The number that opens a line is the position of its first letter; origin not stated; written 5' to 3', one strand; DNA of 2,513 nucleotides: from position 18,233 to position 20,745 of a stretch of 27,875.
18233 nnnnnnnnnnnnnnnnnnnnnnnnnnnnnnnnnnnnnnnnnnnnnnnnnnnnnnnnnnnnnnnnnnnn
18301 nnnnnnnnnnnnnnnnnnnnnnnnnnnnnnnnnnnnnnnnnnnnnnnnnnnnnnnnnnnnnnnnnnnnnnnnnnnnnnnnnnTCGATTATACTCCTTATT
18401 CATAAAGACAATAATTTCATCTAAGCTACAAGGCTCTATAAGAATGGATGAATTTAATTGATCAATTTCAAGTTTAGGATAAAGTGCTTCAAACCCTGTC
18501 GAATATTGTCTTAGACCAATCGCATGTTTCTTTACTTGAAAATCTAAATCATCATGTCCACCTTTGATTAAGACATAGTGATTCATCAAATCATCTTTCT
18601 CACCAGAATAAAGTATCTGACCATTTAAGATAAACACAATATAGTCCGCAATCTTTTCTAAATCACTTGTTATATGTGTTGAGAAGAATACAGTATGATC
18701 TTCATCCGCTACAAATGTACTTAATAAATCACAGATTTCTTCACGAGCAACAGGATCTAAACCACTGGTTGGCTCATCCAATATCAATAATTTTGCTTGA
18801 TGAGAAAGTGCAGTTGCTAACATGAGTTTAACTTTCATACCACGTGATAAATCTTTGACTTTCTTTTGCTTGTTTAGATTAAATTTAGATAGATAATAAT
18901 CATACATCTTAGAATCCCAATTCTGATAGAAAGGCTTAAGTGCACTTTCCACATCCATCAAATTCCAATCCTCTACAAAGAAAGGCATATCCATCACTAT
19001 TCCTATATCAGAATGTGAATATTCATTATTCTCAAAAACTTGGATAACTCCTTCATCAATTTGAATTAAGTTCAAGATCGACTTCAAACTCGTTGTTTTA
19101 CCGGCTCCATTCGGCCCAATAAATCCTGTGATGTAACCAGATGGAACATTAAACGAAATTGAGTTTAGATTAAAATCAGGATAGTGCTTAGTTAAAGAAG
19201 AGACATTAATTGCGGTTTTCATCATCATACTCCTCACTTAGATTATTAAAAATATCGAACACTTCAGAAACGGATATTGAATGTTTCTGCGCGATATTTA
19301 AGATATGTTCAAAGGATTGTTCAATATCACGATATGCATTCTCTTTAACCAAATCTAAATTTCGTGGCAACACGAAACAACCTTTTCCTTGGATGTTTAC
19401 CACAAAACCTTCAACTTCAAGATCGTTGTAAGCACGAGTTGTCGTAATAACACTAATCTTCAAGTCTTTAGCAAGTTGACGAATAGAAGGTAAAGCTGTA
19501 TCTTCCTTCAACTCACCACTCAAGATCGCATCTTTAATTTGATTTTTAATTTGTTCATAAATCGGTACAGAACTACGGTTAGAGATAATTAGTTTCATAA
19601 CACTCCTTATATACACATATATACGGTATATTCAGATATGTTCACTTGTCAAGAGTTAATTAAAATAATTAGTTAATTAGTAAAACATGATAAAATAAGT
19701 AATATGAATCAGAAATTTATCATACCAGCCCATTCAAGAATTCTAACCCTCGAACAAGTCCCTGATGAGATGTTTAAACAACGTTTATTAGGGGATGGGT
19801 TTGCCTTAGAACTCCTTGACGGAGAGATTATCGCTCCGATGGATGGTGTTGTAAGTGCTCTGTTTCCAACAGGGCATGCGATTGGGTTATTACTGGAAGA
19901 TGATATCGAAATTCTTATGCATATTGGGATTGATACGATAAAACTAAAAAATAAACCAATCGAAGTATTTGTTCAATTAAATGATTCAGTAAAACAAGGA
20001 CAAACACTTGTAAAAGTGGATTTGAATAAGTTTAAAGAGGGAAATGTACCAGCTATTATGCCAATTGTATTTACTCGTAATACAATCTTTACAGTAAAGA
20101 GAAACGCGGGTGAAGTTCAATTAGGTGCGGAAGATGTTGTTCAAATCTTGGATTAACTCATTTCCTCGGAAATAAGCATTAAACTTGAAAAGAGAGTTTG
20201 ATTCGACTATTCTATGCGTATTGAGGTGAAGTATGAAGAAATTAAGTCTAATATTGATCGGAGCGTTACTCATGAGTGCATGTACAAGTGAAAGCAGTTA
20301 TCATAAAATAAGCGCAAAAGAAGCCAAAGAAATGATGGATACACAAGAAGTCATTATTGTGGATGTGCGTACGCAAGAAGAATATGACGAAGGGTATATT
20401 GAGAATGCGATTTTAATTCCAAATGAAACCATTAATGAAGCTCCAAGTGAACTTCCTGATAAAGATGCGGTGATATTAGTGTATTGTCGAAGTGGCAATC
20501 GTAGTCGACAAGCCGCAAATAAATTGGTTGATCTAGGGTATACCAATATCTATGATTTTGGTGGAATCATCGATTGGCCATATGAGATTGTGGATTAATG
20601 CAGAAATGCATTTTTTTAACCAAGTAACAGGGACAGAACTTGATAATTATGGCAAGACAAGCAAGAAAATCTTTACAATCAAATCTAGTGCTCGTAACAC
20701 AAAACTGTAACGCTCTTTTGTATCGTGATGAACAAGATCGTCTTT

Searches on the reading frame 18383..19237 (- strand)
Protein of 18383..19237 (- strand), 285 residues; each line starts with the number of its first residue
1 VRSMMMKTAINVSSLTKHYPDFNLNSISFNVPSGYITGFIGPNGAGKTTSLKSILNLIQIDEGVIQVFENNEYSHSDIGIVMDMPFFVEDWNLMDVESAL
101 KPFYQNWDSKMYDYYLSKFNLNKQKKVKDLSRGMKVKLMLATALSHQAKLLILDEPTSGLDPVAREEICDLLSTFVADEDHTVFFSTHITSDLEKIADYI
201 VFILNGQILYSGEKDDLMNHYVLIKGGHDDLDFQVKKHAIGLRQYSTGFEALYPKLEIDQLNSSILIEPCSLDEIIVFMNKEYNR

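Call 32: search_protein_families(library=pfam, proteins=[window:18383-19237:-], max_evalue=0.001)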
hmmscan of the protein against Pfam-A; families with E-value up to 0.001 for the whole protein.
window:18383-19237:- (285 aa): 4 families
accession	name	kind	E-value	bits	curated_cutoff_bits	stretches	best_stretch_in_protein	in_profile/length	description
PF00005.33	ABC_tran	-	1.8e-22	80.8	25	1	24-158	1-137/137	ABC transporter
PF13304.12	AAA_21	-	4.1e-14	53.8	27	1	129-188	237-298/304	AAA domain, putative AbiEii toxin, Type IV TA system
PF13401.12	AAA_22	-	0.00027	21.7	27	1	39-168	10-104/130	AAA domain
PF02463.25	SMC_N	-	0.00036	20.5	40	0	129-188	136-197/220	RecF/RecN/SMC N terminal domain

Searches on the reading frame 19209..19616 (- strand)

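Call 32: search_protein_families(library=pfam, proteins=[window:19209-19616:-], max_evalue=0.001)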
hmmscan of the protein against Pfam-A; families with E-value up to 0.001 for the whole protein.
window:19209-19616:- (136 aa): 1 family
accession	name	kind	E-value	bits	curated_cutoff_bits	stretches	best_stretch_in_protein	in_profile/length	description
PF00392.27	GntR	-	2.6e-15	56.2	27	1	20-82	2-64/64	Bacterial regulatory proteins, gntR family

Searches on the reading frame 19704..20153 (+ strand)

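Call 32: search_protein_families(library=pfam, proteins=[window:19704-20153:+], max_evalue=0.001)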
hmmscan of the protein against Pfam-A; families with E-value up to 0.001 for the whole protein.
window:19704-20153:+ (150 aa): 1 family
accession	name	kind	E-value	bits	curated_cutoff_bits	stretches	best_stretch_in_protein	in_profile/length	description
PF00358.26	PTS_EIIA_1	-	2.8e-39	134.1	27.2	1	4-126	2-124/127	phosphoenolpyruvate-dependent sugar phosphotransferase system, EIIA 1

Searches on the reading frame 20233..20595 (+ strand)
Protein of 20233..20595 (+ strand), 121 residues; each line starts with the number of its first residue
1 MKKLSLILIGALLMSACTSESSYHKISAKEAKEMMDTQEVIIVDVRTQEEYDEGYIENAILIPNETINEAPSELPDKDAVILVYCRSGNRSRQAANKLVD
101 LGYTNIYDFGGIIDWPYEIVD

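Call 32: search_protein_families(library=pfam, proteins=[window:20233-20595:+], max_evalue=0.001)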
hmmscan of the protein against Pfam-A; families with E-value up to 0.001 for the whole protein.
window:20233-20595:+ (121 aa): 1 family
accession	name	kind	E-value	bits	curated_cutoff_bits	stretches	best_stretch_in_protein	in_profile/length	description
PF00581.25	Rhodanese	-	6e-21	75.2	22.2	1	27-113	1-97/102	Rhodanese-like domain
